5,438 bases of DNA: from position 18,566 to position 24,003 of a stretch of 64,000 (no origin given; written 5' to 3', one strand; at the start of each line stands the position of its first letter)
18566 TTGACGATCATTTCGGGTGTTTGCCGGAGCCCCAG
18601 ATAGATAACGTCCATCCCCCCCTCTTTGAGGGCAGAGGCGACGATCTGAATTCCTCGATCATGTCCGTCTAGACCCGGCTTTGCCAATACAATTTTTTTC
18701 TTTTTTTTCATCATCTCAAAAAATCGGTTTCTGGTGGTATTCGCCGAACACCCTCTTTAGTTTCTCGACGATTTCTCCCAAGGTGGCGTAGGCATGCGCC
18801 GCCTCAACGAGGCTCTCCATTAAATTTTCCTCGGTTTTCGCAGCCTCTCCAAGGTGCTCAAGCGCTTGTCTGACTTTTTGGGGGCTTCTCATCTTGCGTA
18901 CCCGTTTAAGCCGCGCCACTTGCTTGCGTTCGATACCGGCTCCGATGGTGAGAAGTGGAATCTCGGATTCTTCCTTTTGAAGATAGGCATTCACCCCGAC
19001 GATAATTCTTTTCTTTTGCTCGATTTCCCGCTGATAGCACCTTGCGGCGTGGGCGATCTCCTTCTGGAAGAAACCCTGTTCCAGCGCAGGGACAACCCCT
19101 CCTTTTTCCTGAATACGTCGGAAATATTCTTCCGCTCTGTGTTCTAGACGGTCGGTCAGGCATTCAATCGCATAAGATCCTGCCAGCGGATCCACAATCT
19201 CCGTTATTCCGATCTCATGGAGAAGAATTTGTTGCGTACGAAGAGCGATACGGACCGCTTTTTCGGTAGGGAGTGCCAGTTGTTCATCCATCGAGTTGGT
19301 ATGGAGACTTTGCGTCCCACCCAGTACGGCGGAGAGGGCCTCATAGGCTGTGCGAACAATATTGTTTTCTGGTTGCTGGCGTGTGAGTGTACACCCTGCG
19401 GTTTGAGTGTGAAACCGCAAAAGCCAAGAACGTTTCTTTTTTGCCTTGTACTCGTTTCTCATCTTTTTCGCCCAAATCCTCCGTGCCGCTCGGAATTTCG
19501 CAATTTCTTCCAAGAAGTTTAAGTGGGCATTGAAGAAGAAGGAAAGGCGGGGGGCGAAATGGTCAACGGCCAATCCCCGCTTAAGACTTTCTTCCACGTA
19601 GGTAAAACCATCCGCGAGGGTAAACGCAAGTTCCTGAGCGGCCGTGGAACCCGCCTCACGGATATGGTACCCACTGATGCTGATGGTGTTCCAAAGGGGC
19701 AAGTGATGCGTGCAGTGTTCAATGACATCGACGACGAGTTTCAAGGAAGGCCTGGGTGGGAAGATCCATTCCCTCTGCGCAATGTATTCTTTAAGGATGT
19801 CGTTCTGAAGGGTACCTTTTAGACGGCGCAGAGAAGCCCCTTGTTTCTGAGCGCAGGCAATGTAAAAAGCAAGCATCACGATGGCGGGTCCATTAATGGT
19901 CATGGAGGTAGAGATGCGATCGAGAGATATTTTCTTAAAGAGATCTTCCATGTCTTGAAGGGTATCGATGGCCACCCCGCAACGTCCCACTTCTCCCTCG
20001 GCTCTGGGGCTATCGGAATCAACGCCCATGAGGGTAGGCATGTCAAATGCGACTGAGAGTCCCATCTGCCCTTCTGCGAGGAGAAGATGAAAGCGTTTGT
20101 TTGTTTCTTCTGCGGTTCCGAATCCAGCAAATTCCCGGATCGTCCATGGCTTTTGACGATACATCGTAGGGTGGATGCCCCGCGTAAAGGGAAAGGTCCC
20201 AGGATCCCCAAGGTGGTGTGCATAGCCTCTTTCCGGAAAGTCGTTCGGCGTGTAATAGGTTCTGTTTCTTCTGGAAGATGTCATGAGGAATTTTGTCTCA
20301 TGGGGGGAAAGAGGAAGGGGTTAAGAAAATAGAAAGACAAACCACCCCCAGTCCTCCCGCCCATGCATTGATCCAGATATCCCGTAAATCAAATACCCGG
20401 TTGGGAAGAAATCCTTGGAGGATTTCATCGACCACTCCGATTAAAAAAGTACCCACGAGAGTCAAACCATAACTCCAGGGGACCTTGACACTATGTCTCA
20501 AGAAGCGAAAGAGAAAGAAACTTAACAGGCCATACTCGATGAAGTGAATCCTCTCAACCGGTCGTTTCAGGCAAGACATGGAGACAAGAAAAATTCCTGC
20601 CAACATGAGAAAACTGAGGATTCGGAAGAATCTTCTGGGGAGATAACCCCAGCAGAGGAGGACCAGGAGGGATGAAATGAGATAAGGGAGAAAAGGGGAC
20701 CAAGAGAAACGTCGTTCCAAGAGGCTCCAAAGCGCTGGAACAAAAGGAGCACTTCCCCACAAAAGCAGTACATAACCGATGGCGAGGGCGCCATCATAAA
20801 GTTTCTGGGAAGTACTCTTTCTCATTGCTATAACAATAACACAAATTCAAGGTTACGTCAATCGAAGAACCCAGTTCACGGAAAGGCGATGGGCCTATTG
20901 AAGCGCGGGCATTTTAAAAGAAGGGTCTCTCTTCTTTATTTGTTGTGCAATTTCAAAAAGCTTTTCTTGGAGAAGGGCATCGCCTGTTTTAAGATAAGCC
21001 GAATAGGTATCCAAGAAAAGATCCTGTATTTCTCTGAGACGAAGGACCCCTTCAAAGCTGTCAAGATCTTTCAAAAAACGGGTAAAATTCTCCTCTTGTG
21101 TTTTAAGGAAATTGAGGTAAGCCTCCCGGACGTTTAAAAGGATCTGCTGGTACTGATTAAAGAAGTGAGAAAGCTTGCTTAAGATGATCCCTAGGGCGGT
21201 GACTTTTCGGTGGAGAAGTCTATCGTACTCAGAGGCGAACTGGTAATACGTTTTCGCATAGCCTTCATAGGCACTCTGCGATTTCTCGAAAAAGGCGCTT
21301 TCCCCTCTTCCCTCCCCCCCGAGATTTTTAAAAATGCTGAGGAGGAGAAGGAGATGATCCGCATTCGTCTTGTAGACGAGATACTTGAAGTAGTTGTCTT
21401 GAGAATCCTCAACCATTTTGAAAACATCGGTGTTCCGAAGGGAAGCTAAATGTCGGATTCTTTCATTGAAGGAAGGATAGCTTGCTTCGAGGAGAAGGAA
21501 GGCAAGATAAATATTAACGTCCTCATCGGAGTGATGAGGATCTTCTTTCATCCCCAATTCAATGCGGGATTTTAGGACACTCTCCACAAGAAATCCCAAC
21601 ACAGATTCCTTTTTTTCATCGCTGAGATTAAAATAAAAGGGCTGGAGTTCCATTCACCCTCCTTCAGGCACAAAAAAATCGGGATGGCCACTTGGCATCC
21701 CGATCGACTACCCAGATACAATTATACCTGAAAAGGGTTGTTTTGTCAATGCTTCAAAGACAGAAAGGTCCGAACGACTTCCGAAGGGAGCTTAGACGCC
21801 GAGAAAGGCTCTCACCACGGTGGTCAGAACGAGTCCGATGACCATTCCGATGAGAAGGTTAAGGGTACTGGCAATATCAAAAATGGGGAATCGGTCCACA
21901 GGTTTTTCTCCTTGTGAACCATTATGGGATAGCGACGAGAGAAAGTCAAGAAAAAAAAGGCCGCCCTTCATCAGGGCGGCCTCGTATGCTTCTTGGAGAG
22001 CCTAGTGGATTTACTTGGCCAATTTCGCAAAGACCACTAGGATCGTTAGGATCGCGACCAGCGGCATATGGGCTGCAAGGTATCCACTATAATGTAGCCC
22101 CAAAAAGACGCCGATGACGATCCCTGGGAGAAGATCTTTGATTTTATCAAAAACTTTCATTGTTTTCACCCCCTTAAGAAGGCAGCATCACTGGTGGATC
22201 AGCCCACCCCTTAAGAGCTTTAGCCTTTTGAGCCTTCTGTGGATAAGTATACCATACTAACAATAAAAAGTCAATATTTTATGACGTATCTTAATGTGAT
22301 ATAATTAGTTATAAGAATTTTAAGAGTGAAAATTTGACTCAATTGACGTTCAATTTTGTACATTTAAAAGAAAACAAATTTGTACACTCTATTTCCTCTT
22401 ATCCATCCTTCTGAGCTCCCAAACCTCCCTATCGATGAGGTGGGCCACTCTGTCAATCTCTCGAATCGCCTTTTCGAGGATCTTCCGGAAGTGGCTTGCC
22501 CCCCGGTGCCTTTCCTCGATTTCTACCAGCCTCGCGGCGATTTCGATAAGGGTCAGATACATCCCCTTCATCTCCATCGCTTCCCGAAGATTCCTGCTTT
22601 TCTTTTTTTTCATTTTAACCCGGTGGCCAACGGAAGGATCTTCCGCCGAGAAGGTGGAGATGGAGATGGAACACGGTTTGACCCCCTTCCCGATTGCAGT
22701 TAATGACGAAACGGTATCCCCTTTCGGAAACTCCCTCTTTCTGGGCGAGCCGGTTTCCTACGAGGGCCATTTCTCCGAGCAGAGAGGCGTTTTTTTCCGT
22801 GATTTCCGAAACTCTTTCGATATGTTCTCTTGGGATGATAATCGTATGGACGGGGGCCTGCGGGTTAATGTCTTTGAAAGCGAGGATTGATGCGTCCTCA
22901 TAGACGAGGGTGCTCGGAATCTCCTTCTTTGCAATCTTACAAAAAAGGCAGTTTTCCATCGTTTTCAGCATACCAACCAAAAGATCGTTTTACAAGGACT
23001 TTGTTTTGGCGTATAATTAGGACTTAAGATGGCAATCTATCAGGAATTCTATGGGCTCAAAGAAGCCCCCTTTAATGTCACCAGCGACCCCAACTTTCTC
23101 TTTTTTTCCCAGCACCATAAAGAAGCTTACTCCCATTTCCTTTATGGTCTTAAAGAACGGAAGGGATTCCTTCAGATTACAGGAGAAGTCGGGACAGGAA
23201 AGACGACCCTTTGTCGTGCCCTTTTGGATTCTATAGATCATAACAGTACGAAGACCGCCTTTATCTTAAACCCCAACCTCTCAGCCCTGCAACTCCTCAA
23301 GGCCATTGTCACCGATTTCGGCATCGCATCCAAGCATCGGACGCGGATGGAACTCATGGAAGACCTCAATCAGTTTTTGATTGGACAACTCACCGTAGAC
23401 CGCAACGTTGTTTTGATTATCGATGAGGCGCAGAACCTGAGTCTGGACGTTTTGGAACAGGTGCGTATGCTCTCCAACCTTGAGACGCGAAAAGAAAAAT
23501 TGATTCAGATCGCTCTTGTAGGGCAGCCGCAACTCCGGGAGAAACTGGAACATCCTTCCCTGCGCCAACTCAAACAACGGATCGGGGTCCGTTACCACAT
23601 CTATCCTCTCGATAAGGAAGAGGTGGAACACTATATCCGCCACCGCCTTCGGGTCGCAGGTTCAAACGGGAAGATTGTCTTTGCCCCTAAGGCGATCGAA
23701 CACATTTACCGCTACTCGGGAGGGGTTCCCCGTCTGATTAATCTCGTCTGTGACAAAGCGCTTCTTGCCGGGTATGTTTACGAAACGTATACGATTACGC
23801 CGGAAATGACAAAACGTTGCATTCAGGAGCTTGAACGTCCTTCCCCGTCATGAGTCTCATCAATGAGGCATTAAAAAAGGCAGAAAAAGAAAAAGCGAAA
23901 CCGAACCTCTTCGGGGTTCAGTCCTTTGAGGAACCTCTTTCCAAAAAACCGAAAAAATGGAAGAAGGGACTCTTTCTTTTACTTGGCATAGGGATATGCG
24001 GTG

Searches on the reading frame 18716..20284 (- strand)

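Call 50: search_protein_families(library=pfam, proteins=[window:18716-20284:-], max_evalue=0.0001)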
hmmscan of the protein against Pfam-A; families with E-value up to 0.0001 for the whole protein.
window:18716-20284:- (522 aa): 1 family
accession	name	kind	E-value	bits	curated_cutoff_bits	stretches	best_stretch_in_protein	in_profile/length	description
PF01642.28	MM_CoA_mutase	-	3.2e-218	725.8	22.1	1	8-514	9-512/512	Methylmalonyl-CoA mutase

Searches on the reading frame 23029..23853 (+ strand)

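Call 50: search_protein_families(library=pfam, proteins=[window:23029-23853:+], max_evalue=0.0001)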
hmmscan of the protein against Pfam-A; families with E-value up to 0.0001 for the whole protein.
window:23029-23853:+ (274 aa): 9 families
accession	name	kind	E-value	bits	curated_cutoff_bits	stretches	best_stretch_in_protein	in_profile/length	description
PF13401.12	AAA_22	-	2.3e-28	99.5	27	1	44-173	4-130/130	AAA domain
PF13191.12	AAA_16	-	2e-09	38.6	32.6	1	44-158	23-164/167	AAA ATPase domain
PF09848.15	SLFN-g3_helicase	-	8.2e-08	32.3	24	1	49-214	5-166/354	Schlafen group 3, DNA/RNA helicase domain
PF13604.12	AAA_30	-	2e-06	28.1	27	1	42-167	15-125/191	AAA domain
PF13245.12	AAA_19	-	2.6e-06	28.1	25.1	1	47-165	13-124/134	AAA domain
PF20703.3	nSTAND1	-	1.1e-05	25.8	27.1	1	35-213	24-206/379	Novel STAND NTPase 1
PF01637.24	ATPase_2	-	2.9e-05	24.4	33.2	1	44-238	19-223/225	ATPase domain predominantly from Archaea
PF24883.2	NPHP3_N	-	3.4e-05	24.5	24.8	0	43-79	20-56/164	Nephrocystin 3, N-terminal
PF07728.20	AAA_5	-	8.8e-05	23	22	0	50-153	4-94/139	AAA domain (dynein-related subfamily)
